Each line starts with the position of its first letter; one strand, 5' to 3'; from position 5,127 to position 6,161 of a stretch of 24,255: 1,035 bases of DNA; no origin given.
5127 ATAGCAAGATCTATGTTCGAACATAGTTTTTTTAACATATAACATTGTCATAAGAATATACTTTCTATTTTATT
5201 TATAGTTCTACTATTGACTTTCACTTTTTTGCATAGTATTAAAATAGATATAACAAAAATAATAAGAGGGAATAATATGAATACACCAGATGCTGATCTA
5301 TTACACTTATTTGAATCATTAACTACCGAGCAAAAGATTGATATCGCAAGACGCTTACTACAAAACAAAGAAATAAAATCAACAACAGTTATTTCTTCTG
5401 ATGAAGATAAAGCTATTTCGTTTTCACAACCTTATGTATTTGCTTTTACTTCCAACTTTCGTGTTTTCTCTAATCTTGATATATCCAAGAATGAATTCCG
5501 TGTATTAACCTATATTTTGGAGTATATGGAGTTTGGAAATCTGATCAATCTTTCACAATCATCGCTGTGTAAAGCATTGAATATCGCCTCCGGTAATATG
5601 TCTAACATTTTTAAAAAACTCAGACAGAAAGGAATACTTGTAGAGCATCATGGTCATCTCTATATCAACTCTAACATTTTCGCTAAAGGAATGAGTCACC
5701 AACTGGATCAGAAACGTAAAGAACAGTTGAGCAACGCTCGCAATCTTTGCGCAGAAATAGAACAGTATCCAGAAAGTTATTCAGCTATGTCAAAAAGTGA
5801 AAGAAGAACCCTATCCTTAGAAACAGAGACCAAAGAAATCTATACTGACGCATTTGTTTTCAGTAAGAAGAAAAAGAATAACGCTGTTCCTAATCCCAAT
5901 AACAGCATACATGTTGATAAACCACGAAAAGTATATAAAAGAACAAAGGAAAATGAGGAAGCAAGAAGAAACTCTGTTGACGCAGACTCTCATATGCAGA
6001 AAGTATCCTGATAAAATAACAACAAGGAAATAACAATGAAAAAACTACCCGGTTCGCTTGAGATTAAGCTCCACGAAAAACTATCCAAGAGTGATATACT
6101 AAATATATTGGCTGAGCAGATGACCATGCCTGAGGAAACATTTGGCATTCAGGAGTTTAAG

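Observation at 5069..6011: Iteron-like repeat array, promoter and winged-helix gene: candidate replication or autoregulatory module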

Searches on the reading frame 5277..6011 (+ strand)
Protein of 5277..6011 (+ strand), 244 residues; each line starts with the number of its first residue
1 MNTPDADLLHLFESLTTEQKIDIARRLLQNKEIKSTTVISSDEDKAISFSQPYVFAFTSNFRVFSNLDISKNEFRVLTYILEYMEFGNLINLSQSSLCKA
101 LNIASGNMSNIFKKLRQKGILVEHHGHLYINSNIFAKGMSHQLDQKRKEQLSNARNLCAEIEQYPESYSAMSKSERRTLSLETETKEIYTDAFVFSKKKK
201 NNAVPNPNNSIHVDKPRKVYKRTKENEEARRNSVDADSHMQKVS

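Call 9: search_protein_families(library=pfam, proteins=[window:5277-6011:+], max_evalue=1)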
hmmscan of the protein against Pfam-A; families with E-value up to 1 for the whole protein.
window:5277-6011:+ (244 aa): 10 families
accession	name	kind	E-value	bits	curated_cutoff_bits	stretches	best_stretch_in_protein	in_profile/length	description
PF13730.12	HTH_36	-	5.9e-05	23.2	25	1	68-121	2-55/55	Helix-turn-helix domain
PF05732.17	RepL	-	0.00029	20.8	20.3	1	45-165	34-146/164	Firmicute plasmid replication protein (RepL)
PF24406.1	nSTAND_NTPase4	-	0.002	18.6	27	0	97-129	15-47/58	Novel STAND NTPase 4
PF12802.13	MarR_2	-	0.0041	17.7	27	1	69-122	3-51/61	MarR family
PF21984.2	DnaD_N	-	0.0041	17.7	27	1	61-122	6-66/101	DnaD N-terminal domain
PF01047.28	MarR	-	0.0042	17.4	24.6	1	88-121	14-47/59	MarR family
PF13545.12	HTH_Crp_2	-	0.0046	17.3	27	1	75-130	2-61/70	Crp-like helix-turn-helix domain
PF13412.12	HTH_24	-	0.011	15.7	21.9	1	92-121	18-47/48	Winged helix-turn-helix DNA-binding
PF22381.2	Staph_reg_Sar_Rot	-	0.016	15.7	27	1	66-121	9-58/85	Transcriptional regulator SarA/Rot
PF01418.23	HTH_6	-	0.16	12.4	28.3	0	69-119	14-62/77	Helix-turn-helix domain, rpiR family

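Call 10: search_protein_families(library=phrogs, proteins=[window:5277-6011:+], max_evalue=1)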
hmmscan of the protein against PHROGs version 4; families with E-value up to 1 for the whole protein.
window:5277-6011:+ (244 aa): 4 families
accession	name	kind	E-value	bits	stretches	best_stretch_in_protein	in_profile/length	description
phrog_1468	-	transcription regulation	0.071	13.7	1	90-113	19-42/67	transcriptional repressor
phrog_14210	-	unknown function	0.13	13.7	1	66-114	32-81/96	-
phrog_21617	-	unknown function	0.16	13.4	0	5-38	17-50/119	-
phrog_28453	-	unknown function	0.33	12.1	0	16-58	34-75/97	-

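Call 11: search_protein_families(library=ncbifam, proteins=[window:5277-6011:+], max_evalue=1)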
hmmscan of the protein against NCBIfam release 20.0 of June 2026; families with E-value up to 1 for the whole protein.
window:5277-6011:+ (244 aa): 2 families
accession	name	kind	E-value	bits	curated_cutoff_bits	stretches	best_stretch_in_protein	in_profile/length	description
NF002010.0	PRK00811.1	equivalog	0.013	14.7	260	1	109-185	177-252/287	polyamine aminopropyltransferase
NF005510.0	PRK07121.1-3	subfamily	0.015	14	481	1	82-150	264-334/492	FAD-binding protein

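Call 14: search_dna_similar(query=window:5277-6011:+, collection=plasmids, mode=protein)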
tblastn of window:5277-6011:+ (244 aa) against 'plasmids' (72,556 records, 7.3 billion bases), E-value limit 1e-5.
Records with a match: 56; places in all: 56; records where one place covers at least 80% of the query: 1.
Best place of each record, by identity: 90-95% 1; <60% 55.
By first word of the organism name: Klebsiella 31; Escherichia 9; Enterobacter 8; Citrobacter 4; Salmonella 2; Rahnella 1; Serratia 1.
By predicted mobility (MOB-suite, as given by PLSDB): non-mobilizable 50; mobilizable 5; conjugative 1.
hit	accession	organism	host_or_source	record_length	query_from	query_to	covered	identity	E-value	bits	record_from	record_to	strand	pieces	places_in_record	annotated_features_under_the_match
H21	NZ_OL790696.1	Escherichia coli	-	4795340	1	244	100%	91.4%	4e-137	432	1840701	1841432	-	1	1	none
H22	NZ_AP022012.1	Klebsiella quasipneumoniae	-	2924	2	168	68%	39.5%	2e-30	125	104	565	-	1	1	replication/maintenance protein RepL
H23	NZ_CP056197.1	Klebsiella pneumoniae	culture,Freshwater sample from ...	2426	7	155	61%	41.1%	7e-25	109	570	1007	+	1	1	replication/maintenance protein RepL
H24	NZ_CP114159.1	Klebsiella michiganensis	Homo sapiens,other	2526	7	155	61%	41.1%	7e-25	109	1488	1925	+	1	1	replication/maintenance protein RepL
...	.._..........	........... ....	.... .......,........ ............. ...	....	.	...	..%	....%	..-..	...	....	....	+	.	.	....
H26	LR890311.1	Klebsiella pneumoniae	Homo sapiens,wound swab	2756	33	155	50%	48.0%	1e-31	128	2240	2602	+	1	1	record has no annotation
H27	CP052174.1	Klebsiella pneumoniae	Homo sapiens,blood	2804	33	155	50%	48.0%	5e-31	127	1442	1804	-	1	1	MarR family transcriptional regulator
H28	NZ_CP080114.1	Enterobacter asburiae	raw sewage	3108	18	155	57%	40.0%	2e-19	94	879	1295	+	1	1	hypothetical protein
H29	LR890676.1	Klebsiella pneumoniae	Homo sapiens,urine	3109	18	155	57%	40.0%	2e-19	94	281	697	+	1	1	record has no annotation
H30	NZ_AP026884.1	Enterobacter roggenkampii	Microbe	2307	15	154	57%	38.0%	5e-15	81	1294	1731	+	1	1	replication/maintenance protein RepL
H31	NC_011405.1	Klebsiella pneumoniae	-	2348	15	154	57%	38.0%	5e-15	81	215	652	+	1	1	replication/maintenance protein RepL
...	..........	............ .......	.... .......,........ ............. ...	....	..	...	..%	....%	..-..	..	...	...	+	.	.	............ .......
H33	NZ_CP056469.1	Citrobacter freundii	culture,Freshwater sample from ...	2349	15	154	57%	38.0%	5e-15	81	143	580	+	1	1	replication/maintenance protein RepL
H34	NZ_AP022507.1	Enterobacter kobei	-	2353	15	154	57%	38.0%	5e-15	81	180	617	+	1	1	replication/maintenance protein RepL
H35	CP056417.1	Escherichia coli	culture,Wastewater effluent sample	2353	15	154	57%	38.0%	5e-15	81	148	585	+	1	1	record has no annotation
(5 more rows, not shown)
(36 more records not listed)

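Call 15: search_dna_similar(query=window:5277-6011:+, collection=phages, mode=protein)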
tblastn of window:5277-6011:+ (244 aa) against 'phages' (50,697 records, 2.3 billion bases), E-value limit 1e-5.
No match.

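Call 33: find_homologous_proteins(query=window:5277-6011:+, max_evalue=0.001)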
Query window:5277-6011:+ (244 aa): 38 proteins with E <= 0.001 among 240 candidates.
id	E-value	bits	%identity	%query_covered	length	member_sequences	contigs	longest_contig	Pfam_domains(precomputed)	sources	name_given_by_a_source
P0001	8.4e-147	504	97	100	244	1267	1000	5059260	-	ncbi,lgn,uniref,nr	ncbi:replication/maintenance protein RepL [Salmonella enterica subsp. enterica serovar Kiambu]|unire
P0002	9.7e-141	485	93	100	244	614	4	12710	-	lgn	-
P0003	1.7e-133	461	88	100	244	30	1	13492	-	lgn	-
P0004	4.3e-128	443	84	100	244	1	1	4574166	-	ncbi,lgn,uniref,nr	ncbi:DNA-binding protein [Enterobacter asburiae]|uniref:DNA-binding protein n=1 Tax=Enterobacter asb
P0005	5.5e-128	443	84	100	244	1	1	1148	-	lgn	-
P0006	5.7e-128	443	84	100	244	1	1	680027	-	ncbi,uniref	ncbi:DNA-binding protein [Enterobacter cloacae complex sp. ESBL7]|uniref:DNA-binding protein n=1 Tax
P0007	1.8e-127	441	84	100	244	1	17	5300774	-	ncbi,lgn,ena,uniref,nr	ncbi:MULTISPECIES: DNA-binding protein [Enterobacterales]|uniref:DNA-binding protein n=1 Tax=Enterob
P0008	2.0e-127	441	84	100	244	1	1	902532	-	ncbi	ncbi:TPA: DNA-binding protein [Enterobacter cancerogenus]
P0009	2.2e-127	441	84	100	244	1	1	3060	-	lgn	-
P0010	3.3e-127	440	84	100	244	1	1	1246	-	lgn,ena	-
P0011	7.2e-127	439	83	100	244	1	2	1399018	-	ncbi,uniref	ncbi:DNA-binding protein [Enterobacter kobei]|uniref:DNA-binding protein n=1 Tax=Enterobacter kobei 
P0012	1.0e-126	439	83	100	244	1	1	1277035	-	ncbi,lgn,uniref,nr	ncbi:DNA-binding protein [Citrobacter koseri]|uniref:DNA-binding protein n=1 Tax=Citrobacter koseri 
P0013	1.0e-126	439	83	100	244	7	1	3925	PF13730.13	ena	-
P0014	2.6e-126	437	83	100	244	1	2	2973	-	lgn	-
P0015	3.1e-126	437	82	100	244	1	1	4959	-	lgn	-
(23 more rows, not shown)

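Call 44: find_related_loci(query=A3, collection=genome_contigs, flank=10000)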
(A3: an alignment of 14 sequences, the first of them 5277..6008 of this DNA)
Query A3 (244 aa) in genome_contigs; peptide patterns used: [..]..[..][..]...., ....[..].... (x = any residue, [..] = any of these).
200 stretches matched a pattern; 19 encode a relative of the query (tblastn E <= 1e-3); 19 distinct loci.
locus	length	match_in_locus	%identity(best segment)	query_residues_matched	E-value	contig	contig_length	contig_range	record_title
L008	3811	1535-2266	98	1-244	3e-168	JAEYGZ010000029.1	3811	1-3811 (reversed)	MAG: Bacillota bacterium isolate OH_HFB_305 k127_181458, whole genome shotgun sequence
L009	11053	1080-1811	97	1-244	2e-161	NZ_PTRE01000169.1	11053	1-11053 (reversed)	Escherichia sp. MOD1-EC7003 MOD1-EC7003_169_length_11053_cov_83, whole genome shotgun sequence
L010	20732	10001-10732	92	1-244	8e-154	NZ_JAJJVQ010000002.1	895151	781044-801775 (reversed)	Citrobacter meridianamericanus strain BR102 NODE_2_length_895151_cov_52.4689, whole genome shotgun sequence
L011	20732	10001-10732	84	1-244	2e-140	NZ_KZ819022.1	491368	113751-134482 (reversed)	Brenneria roseae subsp. roseae strain LMG 27714 scaffold1, whole genome shotgun sequence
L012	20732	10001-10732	83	1-244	3e-138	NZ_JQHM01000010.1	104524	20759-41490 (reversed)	Pectobacterium betavasculorum strain NCPPB 2795 ID_19, whole genome shotgun sequence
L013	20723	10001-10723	83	1-241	2e-137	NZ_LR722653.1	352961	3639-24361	Buttiauxella massiliensis strain Marseille-P9829, whole genome shotgun sequence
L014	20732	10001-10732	82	1-244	3e-137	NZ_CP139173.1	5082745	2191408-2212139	Pectobacterium polonicum strain LMG 31077 chromosome, complete genome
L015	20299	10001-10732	82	1-244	3e-136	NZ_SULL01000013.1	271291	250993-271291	Dickeya oryzae strain ZYY5 contig13, whole genome shotgun sequence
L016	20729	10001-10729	82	1-243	8e-136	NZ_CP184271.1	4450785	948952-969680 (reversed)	Pectobacterium colocasium strain CSR2 chromosome, complete genome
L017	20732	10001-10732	81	1-244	2e-135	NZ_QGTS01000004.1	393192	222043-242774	Mangrovibacter plantisponsor strain DSM 19579 Ga0244534_104, whole genome shotgun sequence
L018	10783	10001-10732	82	1-244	3e-135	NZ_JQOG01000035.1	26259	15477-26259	Pectobacterium odoriferum strain NCPPB 3839 contig_35, whole genome shotgun sequence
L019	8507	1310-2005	84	1-232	1e-133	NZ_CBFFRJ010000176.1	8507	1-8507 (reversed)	Phytobacter sp. V91 NODE_176_length_8507_cov_42.403796, whole genome shotgun sequence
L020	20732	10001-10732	79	1-244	1e-130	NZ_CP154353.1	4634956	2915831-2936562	Enterobacter adelaidei strain ECC3473 chromosome, complete genome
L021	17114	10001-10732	78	1-244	6e-129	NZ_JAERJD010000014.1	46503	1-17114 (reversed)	Citrobacter sp. JGM124 scaffold14_size46503, whole genome shotgun sequence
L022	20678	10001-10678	83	1-226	4e-124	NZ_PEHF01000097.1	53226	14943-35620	Candidatus Symbiopectobacterium sp. 'North America' n30_c_1.8, whole genome shotgun sequence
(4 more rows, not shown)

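Call 62: search_solved_structures(query=A4, max_evalue=1)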
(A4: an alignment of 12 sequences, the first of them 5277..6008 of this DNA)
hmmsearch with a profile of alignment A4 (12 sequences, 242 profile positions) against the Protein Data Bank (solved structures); distinct sequences matched with E-value up to 1: 1.
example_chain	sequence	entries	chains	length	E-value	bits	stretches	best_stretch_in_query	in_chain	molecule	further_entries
7txm_A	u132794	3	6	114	0.096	15.2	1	100-131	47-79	Transcriptional regulator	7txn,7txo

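Call 64: predict_structure(alignment_id=A4)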
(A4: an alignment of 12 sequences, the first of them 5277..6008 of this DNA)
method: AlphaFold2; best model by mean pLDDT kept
length: 244 residues; sequences in the alignment: 12
mean_pLDDT: 56.8   pTM: 0.45
mean pLDDT of the five models: 56.8, 56.7, 56.7, 54.5, 48.3
residues with pLDDT >= 90: 0; 70-90: 70; 50-70: 71; < 50: 103
segments of 3 or more residues with pLDDT < 50: 33-41, 45-55, 85-90, 136-156, 190-223, 225-227, 229-244
pLDDT, mean of each block of 10 residues (from residue 1): 55 70 61 46 44 51 72 80 50 71 85 81 67 52 43 52 71 77 64 34 34 31 45 39 34
secondary structure, 60 per line:
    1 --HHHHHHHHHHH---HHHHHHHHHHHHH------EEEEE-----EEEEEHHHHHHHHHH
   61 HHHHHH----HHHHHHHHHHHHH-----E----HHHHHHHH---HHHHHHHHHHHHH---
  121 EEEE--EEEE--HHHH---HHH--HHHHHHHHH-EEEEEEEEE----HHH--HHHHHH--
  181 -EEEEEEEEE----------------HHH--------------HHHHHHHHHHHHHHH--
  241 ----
elements in order: H3-13 H17-29 E36-40 E46-50 H51-66 H71-83 H94-101 H105-117 E121-124 E127-130 H133-136 H145-153 E155-163 H173-178 E182-190 H224-238

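Call 65: search_protein_representatives(alignment_id=A4)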
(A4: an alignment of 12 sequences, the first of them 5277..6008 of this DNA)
Query: 12 sequences, 242 profile positions. Proteins with E-value up to 0.001 (for the whole library): 737; up to 1e-10: 163; up to 1e-30: 40. The best 150 are listed.
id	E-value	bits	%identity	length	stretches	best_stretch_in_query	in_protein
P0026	1.9e-107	374.4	-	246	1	2-241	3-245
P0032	4.2e-73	262.0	-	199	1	28-229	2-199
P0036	4.9e-63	229.0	-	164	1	1-163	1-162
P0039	2.1e-62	227.0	-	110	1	38-147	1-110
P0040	4.4e-51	189.9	-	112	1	1-112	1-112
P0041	9.0e-49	182.3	-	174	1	14-156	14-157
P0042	2.1e-48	181.2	-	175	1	16-158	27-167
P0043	3.0e-46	174.1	-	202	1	24-163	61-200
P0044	6.7e-46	172.9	-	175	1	9-163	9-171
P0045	2.1e-45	171.3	-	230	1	9-169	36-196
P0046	3.5e-45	170.6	-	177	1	27-163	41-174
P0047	4.1e-45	170.4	-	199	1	4-163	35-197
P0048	2.7e-44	167.7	-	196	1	24-163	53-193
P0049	5.3e-42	160.2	-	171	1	20-157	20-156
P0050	1.0e-41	159.3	-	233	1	10-168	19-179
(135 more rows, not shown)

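Call 68: search_protein_families(library=pfam, alignment_id=A5, max_evalue=0.01)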
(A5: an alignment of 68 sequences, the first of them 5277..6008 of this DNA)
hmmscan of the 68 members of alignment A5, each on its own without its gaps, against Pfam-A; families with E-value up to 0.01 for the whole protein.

A. member 1, window:5277-6008:+ (244 aa): 7 families
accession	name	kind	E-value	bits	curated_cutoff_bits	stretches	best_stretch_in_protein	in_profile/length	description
PF13730.12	HTH_36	-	5.9e-05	23.2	25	1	68-121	2-55/55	Helix-turn-helix domain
PF05732.17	RepL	-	0.00029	20.8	20.3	1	45-165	34-146/164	Firmicute plasmid replication protein (RepL)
PF24406.1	nSTAND_NTPase4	-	0.002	18.6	27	0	97-129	15-47/58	Novel STAND NTPase 4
PF12802.13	MarR_2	-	0.0041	17.7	27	0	69-122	3-51/61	MarR family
PF21984.2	DnaD_N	-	0.0041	17.7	27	0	61-122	6-66/101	DnaD N-terminal domain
PF01047.28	MarR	-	0.0042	17.4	24.6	0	88-121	14-47/59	MarR family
PF13545.12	HTH_Crp_2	-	0.0046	17.3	27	1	75-130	2-61/70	Crp-like helix-turn-helix domain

B. families by the number of members that match (of 68 scanned): 28 families (the first 25 are shown)
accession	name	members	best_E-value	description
PF05732.17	RepL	51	5.5e-12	Firmicute plasmid replication protein (RepL)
PF13545.12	HTH_Crp_2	34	1e-06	Crp-like helix-turn-helix domain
PF13730.12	HTH_36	30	3e-07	Helix-turn-helix domain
PF12802.13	MarR_2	29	1e-06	MarR family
PF01047.28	MarR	24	5.5e-05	MarR family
PF13412.12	HTH_24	23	3e-06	Winged helix-turn-helix DNA-binding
PF21984.2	DnaD_N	21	2.8e-06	DnaD N-terminal domain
PF04492.19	Phage_rep_O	17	2.7e-06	Bacteriophage replication protein O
PF01978.25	TrmB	12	5.2e-05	Sugar-specific transcriptional regulator TrmB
PF01022.26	HTH_5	10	4.7e-06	Bacterial regulatory protein, arsR family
PF22381.2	Staph_reg_Sar_Rot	9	0.00061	Transcriptional regulator SarA/Rot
PF24034.1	DUF7343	8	0.00067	Domain of unknown function (DUF7343)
PF01418.23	HTH_6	7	0.00016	Helix-turn-helix domain, rpiR family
PF09048.16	Cro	5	2.5e-05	Cro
PF24406.1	nSTAND_NTPase4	5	5.2e-05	Novel STAND NTPase 4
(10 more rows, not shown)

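Call 71: predict_structure(alignment_id=A5)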
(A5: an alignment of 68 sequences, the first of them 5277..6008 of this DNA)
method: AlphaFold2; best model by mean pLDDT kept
length: 244 residues; sequences in the alignment: 68
mean_pLDDT: 78.3   pTM: 0.57
mean pLDDT of the five models: 78.3, 77.3, 76.3, 74.9, 74.5
residues with pLDDT >= 90: 91; 70-90: 94; 50-70: 26; < 50: 33
segments of 3 or more residues with pLDDT < 50: 181-196, 215-223
pLDDT, mean of each block of 10 residues (from residue 1): 71 89 83 74 77 89 87 97 94 96 97 96 96 91 90 84 76 75 41 48 53 47 56 77 70
secondary structure, 60 per line:
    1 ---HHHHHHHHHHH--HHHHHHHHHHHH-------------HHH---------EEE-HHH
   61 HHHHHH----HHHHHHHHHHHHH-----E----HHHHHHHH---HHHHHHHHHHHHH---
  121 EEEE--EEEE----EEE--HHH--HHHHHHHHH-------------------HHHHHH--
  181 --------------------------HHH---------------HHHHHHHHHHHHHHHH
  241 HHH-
elements in order: H4-14 H17-28 E54-56 H58-66 H71-83 H94-101 H105-117 E121-124 E127-130 E135-137 H145-153 H173-178 H225-243
